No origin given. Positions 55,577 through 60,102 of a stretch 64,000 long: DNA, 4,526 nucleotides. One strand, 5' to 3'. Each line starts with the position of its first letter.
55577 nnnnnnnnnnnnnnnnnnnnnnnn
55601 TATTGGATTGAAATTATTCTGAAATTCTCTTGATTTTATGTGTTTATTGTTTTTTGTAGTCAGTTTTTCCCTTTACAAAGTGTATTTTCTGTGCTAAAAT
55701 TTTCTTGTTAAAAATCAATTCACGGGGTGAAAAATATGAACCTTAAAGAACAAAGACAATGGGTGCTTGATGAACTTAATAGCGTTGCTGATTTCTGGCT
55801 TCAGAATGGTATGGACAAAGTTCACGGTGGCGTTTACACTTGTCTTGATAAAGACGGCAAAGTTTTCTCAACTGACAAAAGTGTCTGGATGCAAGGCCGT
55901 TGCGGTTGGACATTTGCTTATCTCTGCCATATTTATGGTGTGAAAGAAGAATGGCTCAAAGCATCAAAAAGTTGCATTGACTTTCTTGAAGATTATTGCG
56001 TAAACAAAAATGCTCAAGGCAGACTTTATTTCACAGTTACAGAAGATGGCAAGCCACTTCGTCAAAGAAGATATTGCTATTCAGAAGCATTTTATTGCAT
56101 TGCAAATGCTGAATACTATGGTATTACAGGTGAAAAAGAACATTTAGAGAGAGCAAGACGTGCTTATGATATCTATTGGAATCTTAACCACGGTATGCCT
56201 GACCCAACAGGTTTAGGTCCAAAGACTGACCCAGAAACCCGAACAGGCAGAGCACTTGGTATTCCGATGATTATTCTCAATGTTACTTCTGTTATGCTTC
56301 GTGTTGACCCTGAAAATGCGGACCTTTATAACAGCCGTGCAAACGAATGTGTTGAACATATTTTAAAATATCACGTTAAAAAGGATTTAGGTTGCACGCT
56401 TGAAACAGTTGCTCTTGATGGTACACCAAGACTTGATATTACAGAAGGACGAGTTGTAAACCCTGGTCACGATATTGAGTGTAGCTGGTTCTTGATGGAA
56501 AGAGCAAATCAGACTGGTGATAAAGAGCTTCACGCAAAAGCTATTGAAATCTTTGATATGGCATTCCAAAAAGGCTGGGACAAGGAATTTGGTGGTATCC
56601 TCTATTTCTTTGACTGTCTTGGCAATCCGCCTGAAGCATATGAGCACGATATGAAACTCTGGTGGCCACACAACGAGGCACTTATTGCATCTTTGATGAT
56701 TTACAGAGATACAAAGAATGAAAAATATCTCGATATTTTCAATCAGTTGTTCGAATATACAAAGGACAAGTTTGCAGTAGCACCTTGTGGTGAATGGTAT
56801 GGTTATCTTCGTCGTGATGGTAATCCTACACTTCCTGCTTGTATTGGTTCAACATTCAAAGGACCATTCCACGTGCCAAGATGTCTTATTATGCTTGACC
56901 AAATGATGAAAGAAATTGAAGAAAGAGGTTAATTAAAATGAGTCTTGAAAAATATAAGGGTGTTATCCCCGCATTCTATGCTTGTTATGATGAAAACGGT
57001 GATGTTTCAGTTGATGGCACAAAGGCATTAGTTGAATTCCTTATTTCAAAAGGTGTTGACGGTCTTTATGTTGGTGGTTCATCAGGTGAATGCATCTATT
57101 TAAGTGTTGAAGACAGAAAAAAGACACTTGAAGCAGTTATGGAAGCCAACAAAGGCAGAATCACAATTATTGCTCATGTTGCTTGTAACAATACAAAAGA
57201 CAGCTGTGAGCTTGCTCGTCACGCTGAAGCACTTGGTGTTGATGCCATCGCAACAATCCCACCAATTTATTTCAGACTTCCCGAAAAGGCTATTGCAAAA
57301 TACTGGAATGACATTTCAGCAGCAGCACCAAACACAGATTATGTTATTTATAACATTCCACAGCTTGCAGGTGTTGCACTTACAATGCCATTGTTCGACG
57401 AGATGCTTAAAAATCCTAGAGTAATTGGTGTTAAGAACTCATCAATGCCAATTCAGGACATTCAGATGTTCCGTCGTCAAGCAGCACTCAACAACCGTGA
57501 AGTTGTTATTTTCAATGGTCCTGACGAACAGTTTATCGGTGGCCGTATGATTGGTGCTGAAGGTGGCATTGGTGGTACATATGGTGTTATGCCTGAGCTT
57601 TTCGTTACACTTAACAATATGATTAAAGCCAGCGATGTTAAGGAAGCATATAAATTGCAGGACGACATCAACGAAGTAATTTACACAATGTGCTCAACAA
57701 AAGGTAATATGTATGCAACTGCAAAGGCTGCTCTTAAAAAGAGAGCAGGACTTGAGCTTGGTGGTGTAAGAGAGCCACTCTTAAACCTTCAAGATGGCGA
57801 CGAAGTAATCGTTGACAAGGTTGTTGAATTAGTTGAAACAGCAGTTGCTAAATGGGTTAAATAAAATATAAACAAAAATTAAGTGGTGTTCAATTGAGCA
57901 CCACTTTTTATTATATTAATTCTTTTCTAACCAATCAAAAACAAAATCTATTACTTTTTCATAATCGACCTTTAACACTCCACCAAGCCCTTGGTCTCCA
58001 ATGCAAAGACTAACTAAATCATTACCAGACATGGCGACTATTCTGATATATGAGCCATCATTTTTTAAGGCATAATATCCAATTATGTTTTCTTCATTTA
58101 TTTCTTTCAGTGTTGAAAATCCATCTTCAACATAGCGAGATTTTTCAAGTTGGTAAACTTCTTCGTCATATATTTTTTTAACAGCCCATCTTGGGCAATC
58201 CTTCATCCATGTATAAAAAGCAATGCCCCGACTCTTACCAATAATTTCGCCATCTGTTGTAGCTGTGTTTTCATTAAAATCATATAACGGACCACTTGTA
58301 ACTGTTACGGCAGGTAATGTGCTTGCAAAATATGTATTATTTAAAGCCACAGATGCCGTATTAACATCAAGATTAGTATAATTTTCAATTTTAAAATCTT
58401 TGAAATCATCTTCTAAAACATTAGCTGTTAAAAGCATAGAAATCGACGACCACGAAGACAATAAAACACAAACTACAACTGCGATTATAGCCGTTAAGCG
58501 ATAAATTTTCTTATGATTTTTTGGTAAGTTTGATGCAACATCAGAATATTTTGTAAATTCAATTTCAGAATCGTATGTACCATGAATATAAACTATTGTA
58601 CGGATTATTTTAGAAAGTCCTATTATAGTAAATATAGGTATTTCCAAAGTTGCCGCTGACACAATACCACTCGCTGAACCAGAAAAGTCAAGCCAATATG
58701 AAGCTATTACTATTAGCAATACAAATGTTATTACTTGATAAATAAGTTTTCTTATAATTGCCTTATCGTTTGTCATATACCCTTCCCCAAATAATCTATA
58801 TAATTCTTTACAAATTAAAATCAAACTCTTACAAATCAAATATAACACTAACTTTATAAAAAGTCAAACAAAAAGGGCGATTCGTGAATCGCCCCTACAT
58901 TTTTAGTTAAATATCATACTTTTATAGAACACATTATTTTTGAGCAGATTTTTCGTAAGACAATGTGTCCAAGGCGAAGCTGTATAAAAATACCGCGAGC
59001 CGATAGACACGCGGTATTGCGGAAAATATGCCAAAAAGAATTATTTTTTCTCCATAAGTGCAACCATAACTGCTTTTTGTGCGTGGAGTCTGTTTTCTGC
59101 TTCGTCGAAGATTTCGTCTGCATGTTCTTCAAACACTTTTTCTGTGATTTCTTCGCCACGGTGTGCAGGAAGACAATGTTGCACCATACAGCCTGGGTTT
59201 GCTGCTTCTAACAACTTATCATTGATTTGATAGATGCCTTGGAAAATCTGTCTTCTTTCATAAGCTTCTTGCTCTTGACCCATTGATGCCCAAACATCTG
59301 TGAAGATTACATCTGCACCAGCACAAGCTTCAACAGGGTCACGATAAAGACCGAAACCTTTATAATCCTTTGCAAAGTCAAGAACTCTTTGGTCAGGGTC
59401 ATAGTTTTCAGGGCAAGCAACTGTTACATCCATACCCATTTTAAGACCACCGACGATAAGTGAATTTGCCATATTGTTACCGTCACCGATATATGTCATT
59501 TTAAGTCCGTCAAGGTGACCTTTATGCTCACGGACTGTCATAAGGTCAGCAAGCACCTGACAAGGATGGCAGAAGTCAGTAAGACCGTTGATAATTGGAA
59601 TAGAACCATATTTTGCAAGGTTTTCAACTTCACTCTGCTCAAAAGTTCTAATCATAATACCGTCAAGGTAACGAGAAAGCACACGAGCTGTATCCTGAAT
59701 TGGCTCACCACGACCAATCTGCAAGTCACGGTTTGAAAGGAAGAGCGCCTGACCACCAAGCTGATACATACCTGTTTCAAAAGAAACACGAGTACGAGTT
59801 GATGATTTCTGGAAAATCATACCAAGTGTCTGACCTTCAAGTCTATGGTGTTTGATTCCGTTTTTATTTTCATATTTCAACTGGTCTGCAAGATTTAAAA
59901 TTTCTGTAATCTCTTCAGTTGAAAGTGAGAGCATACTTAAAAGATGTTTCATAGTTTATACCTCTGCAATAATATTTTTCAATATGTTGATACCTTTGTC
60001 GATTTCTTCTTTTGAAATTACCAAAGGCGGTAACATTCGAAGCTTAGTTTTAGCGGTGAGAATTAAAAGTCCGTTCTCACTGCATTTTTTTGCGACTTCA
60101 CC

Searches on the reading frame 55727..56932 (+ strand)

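Call 24: search_protein_families(library=pfam, proteins=[window:55727-56932:+], max_evalue=0.01)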
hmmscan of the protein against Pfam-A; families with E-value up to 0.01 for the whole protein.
window:55727-56932:+ (401 aa): 2 families
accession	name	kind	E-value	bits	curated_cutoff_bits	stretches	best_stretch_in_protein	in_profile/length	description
PF07221.17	GlcNAc_2-epim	-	7.8e-47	160.6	23.4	1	35-371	1-334/347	N-acylglucosamine 2-epimerase (GlcNAc 2-epimerase)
PF03663.20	Glyco_hydro_76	-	0.0031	17.5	25.9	0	73-148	172-249/366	Glycosyl hydrolase family 76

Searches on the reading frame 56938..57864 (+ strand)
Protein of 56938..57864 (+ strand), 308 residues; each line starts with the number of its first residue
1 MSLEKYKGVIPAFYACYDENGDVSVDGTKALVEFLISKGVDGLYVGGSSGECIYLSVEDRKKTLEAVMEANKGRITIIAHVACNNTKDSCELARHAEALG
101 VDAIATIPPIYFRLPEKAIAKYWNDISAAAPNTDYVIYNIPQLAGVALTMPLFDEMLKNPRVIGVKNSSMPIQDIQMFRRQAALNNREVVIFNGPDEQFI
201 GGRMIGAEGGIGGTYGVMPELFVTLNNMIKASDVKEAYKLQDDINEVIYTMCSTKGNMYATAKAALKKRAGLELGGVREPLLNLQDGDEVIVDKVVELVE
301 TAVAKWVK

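Call 24: search_protein_families(library=pfam, proteins=[window:56938-57864:+], max_evalue=0.01)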
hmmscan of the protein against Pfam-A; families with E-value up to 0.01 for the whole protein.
window:56938-57864:+ (308 aa): 1 family
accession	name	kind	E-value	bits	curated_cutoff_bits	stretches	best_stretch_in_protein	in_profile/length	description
PF00701.28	DHDPS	-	2.7e-57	194.2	22.1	1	6-289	2-279/289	Dihydrodipicolinate synthetase family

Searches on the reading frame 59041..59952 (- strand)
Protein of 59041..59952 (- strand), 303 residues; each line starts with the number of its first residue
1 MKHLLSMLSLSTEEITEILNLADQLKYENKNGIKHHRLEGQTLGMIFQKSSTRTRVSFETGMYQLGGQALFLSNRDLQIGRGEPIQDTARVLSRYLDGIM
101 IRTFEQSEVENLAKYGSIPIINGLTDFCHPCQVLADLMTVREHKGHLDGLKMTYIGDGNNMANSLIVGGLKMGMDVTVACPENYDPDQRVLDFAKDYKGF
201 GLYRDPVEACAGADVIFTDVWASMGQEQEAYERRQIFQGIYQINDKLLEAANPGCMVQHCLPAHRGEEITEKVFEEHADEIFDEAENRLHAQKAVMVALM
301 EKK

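Call 24: search_protein_families(library=pfam, proteins=[window:59041-59952:-], max_evalue=0.01)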
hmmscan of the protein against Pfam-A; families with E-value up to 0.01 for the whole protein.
window:59041-59952:- (303 aa): 2 families
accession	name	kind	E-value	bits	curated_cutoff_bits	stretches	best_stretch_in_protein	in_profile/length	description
PF02729.26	OTCace_N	-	3.4e-53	180.1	29.9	1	2-142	1-148/148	Aspartate/ornithine carbamoyltransferase, carbamoyl-P binding domain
PF00185.30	OTCace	-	3.8e-51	173.7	29.4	1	148-298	1-156/157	Aspartate/ornithine carbamoyltransferase, Asp/Orn binding domain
